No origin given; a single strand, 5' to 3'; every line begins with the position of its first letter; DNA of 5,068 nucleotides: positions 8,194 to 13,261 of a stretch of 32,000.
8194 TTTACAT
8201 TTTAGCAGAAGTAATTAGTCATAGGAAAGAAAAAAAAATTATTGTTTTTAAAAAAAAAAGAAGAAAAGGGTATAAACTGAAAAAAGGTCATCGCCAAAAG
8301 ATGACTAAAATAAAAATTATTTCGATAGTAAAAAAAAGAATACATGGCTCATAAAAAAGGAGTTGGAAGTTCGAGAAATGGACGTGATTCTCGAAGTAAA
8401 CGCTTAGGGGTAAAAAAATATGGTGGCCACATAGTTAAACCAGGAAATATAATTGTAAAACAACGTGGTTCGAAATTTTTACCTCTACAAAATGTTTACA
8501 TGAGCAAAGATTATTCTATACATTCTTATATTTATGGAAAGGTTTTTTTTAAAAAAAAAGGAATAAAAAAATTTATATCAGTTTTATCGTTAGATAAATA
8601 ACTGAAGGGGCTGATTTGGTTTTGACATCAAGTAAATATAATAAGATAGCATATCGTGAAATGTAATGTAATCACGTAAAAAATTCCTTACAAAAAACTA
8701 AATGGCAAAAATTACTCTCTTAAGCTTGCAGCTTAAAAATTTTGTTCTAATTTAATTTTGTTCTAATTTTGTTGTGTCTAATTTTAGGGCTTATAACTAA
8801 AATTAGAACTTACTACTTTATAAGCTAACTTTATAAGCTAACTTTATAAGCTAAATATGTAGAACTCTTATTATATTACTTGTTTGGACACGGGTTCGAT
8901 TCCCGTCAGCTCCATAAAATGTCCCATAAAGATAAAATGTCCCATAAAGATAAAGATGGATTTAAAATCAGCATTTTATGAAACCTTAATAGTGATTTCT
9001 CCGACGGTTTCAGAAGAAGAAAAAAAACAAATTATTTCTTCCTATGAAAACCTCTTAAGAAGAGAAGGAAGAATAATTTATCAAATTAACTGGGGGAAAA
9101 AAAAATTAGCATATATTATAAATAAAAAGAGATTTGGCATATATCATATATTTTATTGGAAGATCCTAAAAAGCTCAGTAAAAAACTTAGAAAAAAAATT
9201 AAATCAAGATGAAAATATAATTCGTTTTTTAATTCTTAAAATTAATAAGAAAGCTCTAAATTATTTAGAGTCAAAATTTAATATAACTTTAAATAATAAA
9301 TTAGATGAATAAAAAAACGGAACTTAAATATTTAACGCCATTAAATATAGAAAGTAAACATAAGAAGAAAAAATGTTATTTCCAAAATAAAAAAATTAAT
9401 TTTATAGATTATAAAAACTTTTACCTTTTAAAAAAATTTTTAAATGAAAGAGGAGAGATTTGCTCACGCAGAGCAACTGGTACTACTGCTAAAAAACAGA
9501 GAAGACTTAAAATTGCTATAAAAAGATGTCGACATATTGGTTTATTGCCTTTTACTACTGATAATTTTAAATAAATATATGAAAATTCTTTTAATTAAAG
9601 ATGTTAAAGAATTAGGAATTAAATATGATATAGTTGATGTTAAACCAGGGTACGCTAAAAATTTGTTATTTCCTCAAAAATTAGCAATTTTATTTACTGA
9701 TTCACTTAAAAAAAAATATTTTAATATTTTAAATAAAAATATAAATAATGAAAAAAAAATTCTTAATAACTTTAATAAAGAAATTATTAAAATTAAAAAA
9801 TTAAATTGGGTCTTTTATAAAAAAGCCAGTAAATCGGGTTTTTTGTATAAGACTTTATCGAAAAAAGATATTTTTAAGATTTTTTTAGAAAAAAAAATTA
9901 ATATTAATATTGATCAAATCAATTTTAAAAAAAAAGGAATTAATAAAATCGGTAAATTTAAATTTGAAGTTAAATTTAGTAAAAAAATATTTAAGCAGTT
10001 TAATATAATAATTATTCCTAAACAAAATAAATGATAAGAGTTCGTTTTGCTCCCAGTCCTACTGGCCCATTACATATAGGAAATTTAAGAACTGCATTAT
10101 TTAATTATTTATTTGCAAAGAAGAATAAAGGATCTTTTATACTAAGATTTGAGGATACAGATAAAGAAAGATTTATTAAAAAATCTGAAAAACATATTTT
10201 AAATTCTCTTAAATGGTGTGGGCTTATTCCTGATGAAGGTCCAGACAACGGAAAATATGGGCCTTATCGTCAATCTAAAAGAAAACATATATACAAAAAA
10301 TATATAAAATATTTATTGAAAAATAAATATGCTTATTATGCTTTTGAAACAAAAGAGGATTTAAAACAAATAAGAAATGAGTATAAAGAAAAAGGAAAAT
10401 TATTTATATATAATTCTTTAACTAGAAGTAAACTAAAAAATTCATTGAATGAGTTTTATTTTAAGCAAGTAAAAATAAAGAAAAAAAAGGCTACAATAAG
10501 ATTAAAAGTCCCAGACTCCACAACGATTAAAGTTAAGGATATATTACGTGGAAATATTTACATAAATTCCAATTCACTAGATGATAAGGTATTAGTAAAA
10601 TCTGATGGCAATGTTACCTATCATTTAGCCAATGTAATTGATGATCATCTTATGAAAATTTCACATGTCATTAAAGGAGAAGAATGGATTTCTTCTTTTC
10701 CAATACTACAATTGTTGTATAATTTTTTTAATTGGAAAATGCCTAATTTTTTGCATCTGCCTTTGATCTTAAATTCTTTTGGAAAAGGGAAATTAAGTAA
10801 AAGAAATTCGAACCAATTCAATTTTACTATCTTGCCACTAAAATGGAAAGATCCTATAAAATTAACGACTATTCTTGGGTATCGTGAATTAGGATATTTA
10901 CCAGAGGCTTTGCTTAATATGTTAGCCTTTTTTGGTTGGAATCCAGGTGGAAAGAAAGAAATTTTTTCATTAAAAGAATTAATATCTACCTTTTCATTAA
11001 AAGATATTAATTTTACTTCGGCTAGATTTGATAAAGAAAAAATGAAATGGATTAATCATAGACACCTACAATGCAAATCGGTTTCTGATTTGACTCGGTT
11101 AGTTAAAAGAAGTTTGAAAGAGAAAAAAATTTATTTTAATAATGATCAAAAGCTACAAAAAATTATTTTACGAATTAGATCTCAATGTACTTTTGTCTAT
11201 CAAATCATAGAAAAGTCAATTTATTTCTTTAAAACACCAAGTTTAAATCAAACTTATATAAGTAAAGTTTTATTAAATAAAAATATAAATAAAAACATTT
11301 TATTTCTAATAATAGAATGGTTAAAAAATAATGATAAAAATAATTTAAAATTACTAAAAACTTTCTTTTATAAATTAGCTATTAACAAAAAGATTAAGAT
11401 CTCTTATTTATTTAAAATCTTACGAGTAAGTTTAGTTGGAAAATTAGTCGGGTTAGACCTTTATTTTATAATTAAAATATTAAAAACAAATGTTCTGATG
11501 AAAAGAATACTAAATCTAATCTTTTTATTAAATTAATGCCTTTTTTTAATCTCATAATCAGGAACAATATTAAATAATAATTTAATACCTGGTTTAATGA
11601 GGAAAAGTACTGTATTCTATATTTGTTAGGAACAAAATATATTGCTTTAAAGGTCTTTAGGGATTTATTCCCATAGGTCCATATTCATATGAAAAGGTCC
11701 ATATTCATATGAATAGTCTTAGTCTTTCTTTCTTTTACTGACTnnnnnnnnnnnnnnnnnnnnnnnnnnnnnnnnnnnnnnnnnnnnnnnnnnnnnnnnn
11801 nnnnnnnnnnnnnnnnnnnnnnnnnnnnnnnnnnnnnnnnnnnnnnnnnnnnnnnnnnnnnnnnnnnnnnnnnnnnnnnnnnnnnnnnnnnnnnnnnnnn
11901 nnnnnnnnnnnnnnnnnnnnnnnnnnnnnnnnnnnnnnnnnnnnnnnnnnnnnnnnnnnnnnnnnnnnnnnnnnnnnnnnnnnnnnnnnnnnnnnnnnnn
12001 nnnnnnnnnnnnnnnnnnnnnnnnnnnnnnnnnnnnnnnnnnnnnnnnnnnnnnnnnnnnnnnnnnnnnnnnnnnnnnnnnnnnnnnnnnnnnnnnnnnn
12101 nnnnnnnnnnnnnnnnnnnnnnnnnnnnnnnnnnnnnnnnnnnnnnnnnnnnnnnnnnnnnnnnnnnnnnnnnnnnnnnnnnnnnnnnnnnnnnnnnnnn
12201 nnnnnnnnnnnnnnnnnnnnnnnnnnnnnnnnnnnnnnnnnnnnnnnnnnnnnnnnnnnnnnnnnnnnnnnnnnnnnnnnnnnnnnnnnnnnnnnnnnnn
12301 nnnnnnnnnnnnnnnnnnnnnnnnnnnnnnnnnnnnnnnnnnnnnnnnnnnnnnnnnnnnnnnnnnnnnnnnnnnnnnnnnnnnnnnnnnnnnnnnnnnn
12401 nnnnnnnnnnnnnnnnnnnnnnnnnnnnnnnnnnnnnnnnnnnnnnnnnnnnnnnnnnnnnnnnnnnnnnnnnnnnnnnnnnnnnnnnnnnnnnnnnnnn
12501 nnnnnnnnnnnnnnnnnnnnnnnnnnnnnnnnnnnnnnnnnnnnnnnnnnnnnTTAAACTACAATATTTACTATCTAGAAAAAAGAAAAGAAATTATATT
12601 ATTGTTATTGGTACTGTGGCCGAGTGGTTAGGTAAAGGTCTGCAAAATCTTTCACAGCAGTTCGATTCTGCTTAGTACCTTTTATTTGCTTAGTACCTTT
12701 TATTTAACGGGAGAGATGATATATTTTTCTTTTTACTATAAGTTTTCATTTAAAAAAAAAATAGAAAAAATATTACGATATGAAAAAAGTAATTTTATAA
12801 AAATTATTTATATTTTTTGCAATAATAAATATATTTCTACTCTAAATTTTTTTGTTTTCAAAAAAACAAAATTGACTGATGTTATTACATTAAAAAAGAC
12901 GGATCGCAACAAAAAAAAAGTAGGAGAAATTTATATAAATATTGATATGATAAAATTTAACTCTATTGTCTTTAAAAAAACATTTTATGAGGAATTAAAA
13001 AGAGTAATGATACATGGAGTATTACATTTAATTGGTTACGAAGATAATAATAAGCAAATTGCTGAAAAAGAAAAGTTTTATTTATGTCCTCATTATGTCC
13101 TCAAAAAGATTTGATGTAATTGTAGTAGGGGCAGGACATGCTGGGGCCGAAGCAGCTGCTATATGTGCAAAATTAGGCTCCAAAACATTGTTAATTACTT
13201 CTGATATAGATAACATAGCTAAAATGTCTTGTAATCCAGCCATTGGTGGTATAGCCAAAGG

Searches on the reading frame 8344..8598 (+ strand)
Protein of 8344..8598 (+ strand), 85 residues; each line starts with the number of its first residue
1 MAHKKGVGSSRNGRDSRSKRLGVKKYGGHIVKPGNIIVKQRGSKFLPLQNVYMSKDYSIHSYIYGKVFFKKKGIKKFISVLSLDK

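Call 40: find_encoding_contigs(protein=window:8344-8598:+, flank=10000, max_places=6)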
Protein window:8344-8598:+ (85 aa): 4 contigs read that carry it; 4 places shown.
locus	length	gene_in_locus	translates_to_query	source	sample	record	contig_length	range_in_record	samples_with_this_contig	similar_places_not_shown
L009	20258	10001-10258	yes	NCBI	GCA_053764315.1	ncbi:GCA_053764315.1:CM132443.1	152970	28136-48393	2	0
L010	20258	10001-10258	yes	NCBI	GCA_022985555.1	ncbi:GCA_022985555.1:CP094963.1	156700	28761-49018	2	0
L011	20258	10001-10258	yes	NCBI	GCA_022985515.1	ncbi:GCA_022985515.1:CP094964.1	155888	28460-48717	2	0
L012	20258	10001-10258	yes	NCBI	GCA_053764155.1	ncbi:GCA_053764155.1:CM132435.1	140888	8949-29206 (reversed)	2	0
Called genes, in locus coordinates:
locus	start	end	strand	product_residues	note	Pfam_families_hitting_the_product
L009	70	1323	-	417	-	PF00390:malic, PF03949:Malic_M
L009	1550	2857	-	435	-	PF00009:GTP_EFTU (weak), PF00071:Ras (faint), PF01926:MMR_HSR1, PF02421:FeoB_N, PF01926:MMR_HSR1, PF02421:FeoB_N, PF00009:GTP_EFTU (weak), PF14714:KH_dom-like, +4 more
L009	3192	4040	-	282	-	PF04055:Radical_SAM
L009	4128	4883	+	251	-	-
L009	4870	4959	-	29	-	PF00468:Ribosomal_L34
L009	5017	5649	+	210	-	PF00578:AhpC-TSA, PF08534:Redoxin, PF10417:1-cysPrx_C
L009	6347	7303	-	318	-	PF00579:tRNA-synt_1b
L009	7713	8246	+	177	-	PF01765:RRF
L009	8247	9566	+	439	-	PF01336:tRNA_anti-codon (weak), PF00152:tRNA-synt_2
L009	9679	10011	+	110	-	PF00829:Ribosomal_L21p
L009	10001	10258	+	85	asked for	PF01016:Ribosomal_L27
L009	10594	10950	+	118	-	PF01250:Ribosomal_S6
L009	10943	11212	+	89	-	PF01084:Ribosomal_S18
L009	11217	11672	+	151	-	PF01281:Ribosomal_L9_N, PF03948:Ribosomal_L9_C (weak)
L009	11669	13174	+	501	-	PF00749:tRNA-synt_1c, PF19269:Anticodon_2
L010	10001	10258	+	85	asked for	PF01016:Ribosomal_L27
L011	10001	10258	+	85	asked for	PF01016:Ribosomal_L27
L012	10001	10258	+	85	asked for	PF01016:Ribosomal_L27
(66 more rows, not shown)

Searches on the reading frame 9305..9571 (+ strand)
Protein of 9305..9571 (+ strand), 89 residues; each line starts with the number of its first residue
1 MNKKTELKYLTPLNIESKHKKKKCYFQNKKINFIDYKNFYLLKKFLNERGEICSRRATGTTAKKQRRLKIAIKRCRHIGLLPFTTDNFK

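Call 41: find_encoding_contigs(protein=window:9305-9571:+, flank=10000, max_places=6)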
Protein window:9305-9571:+ (89 aa): 2 contigs read that carry it; 2 places shown.
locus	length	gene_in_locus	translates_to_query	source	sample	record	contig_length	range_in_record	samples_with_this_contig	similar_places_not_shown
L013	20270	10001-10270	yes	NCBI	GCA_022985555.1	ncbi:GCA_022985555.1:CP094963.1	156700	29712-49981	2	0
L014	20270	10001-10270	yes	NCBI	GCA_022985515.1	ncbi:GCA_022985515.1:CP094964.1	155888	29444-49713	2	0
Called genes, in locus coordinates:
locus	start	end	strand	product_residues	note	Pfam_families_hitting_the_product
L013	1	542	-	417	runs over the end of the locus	PF00390:malic, PF03949:Malic_M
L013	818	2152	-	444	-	PF00009:GTP_EFTU (weak), PF01926:MMR_HSR1, PF02421:FeoB_N, PF01926:MMR_HSR1, PF02421:FeoB_N, PF04548:AIG1 (weak), PF00009:GTP_EFTU, PF14714:KH_dom-like, +3 more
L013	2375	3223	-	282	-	PF04055:Radical_SAM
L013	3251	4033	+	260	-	-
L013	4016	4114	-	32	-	PF00468:Ribosomal_L34 (weak)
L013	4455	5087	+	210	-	PF00578:AhpC-TSA, PF08534:Redoxin, PF10417:1-cysPrx_C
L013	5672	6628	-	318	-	PF00579:tRNA-synt_1b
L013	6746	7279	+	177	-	PF01765:RRF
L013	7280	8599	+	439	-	PF01336:tRNA_anti-codon (weak), PF00152:tRNA-synt_2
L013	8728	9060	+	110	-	PF00829:Ribosomal_L21p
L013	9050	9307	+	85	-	PF01016:Ribosomal_L27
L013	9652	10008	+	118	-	PF01250:Ribosomal_S6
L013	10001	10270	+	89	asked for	PF01084:Ribosomal_S18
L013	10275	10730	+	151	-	PF01281:Ribosomal_L9_N, PF03948:Ribosomal_L9_C (weak)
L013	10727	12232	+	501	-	PF00749:tRNA-synt_1c, PF19269:Anticodon_2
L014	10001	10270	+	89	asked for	PF01084:Ribosomal_S18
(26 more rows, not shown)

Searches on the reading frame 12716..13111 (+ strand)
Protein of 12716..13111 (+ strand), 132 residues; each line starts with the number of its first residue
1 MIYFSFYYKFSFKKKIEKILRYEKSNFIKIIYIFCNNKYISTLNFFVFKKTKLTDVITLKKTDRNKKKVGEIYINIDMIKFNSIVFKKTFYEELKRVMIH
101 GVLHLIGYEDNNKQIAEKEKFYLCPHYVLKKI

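Call 59: find_encoding_contigs(protein=window:12716-13111:+, flank=3000, max_places=4)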
Protein window:12716-13111:+ (132 aa): no gene with exactly this product is on record in the collection.
